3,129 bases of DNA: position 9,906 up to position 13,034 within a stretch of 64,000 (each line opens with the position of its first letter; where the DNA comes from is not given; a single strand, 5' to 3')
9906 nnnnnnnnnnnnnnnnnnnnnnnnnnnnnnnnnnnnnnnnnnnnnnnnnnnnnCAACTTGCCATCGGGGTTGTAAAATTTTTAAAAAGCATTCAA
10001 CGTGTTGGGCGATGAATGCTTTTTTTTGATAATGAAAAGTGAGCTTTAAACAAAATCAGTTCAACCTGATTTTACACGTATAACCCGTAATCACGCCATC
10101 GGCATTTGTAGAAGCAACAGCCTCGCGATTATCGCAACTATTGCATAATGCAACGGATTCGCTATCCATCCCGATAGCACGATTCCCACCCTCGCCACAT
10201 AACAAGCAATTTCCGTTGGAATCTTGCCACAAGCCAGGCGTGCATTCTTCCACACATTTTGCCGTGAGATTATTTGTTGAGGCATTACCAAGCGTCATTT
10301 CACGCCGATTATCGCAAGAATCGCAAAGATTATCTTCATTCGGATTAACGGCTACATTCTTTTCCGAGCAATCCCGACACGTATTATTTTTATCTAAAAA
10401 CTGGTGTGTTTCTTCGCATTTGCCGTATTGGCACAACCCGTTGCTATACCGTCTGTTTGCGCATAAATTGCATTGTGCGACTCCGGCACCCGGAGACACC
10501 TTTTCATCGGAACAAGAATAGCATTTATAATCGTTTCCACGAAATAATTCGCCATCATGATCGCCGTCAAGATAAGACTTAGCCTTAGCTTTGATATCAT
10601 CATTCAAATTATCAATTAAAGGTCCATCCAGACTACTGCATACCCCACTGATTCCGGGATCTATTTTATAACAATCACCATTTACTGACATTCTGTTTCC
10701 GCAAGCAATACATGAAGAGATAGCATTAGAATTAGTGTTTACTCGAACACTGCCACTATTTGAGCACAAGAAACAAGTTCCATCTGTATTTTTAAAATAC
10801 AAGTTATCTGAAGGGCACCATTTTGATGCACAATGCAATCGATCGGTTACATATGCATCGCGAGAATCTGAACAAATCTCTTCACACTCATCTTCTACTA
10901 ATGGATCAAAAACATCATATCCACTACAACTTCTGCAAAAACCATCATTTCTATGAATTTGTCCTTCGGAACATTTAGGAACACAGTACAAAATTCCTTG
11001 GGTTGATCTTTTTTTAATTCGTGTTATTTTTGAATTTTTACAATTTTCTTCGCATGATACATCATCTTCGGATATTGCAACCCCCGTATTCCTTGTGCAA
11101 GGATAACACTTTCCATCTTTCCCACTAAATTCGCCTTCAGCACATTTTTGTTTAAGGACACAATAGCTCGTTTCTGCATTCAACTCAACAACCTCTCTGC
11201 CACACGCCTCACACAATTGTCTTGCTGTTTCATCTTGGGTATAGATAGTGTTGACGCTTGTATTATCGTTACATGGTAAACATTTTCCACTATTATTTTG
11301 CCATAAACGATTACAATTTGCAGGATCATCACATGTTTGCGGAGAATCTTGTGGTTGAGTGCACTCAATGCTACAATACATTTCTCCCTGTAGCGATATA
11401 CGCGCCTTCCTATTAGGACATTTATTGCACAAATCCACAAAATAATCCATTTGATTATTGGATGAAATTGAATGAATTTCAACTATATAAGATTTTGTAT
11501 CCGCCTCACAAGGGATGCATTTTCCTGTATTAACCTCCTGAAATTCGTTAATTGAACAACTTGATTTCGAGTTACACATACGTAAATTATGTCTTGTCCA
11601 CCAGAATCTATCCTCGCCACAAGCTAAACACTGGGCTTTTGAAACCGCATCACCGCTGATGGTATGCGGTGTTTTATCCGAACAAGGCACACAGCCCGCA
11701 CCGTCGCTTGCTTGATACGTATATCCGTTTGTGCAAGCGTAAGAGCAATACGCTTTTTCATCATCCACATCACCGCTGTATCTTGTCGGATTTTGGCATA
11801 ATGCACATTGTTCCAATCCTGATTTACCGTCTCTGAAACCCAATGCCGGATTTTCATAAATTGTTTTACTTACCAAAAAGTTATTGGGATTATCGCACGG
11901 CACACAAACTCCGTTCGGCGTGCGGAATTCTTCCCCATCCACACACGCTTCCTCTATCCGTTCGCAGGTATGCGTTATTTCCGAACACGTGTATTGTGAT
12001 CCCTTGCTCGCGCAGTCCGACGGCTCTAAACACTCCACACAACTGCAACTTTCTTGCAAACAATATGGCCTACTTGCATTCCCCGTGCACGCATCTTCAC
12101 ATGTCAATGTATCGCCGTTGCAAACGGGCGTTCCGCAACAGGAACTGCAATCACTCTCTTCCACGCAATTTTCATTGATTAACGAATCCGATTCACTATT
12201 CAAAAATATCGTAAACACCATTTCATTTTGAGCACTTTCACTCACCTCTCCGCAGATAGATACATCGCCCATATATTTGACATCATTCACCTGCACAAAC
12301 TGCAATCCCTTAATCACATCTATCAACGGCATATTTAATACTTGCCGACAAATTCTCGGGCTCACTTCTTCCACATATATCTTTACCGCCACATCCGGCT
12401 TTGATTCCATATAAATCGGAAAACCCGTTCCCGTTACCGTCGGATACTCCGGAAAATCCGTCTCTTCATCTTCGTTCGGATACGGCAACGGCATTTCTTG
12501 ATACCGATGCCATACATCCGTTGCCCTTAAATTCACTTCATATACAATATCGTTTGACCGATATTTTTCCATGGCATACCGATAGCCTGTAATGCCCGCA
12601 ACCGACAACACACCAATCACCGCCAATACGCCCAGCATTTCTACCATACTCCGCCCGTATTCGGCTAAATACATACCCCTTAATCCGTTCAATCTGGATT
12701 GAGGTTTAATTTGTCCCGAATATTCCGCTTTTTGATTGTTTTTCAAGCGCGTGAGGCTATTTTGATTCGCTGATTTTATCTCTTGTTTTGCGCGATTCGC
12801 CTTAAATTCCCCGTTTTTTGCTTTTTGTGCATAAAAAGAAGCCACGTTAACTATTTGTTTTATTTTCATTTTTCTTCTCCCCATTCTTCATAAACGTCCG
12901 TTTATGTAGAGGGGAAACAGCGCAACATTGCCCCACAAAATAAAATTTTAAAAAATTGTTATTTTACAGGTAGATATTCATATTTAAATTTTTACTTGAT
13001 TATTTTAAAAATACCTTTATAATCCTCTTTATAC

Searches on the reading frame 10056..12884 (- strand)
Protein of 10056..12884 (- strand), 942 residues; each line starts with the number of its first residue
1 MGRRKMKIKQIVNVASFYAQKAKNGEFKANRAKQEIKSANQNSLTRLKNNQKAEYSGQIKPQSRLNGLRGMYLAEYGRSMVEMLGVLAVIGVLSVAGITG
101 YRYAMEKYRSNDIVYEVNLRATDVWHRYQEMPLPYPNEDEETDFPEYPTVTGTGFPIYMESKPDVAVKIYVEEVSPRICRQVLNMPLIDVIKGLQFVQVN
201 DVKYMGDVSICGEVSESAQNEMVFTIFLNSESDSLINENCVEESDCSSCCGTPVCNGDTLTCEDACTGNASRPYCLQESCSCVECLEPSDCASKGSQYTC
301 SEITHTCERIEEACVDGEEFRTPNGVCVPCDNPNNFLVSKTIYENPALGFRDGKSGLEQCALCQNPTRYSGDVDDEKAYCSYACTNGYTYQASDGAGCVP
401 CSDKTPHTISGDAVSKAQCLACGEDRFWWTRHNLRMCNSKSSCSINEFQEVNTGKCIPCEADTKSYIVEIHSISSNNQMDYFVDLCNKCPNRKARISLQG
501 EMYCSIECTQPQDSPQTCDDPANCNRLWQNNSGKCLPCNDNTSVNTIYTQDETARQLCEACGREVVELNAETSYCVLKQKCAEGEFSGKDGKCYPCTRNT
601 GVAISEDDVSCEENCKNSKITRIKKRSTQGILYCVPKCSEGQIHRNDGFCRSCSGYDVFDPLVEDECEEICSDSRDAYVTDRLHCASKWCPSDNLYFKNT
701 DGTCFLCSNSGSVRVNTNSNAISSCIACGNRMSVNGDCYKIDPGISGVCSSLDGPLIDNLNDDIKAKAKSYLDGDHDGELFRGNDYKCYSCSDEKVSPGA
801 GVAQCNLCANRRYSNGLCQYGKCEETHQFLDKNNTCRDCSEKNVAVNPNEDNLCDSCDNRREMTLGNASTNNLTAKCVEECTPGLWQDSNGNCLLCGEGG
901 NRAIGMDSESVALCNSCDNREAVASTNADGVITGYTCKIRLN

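Call 6: search_protein_families(library=pfam, proteins=[window:10056-12884:-], max_evalue=1)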
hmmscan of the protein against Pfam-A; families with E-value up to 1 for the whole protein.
window:10056-12884:- (942 aa): 0 families

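Call 7: search_protein_families(library=ncbifam, proteins=[window:10056-12884:-], max_evalue=1)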
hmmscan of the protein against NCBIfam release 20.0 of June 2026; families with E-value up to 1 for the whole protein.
window:10056-12884:- (942 aa): 0 families

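Call 21: find_encoding_contigs(protein=window:10056-12869:-, flank=10000, max_places=3)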
Protein window:10056-12869:- (937 aa): 3 contigs read that carry it; 1 place shown.
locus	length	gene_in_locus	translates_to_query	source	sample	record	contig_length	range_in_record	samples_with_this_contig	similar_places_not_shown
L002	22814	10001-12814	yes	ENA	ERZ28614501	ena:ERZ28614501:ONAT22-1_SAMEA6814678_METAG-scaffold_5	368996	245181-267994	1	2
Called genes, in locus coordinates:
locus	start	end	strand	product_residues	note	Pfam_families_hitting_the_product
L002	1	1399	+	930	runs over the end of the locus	PF00005:ABC_tran (faint), PF02463:SMC_N (faint), PF13191:AAA_16 (faint), PF13555:AAA_29 (faint), PF20703:nSTAND1 (faint), PF17760:UvrA_inter, PF17755:UvrA_DNA-bind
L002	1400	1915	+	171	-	-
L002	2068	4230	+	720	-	PF13426:PAS_9 (faint), PF00989:PAS (weak), PF08448:PAS_4 (faint), PF13188:PAS_8 (faint), PF00512:HisKA, PF02518:HATPase_c, PF00072:Response_reg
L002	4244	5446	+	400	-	PF00579:tRNA-synt_1b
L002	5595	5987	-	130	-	PF02657:SufE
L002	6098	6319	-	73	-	-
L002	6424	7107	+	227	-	PF03099:BPL_LplA_LipB, PF02237:BPL_C (faint)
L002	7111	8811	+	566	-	PF00753:Lactamase_B, PF12706:Lactamase_B_2, PF22505:RNase_J_b_CASP, PF07521:RMMBL, PF17770:RNase_J_C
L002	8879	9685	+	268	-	-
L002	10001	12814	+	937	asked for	-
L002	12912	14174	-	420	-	PF00275:EPSP_synthase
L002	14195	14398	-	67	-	-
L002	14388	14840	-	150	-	PF02580:Tyr_Deacylase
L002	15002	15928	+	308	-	PF13637:Ank_4 (faint), PF13857:Ank_5 (faint), PF00023:Ank (faint), PF13606:Ank_3 (faint), PF12796:Ank_2 (weak)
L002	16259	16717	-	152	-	PF04355:BamE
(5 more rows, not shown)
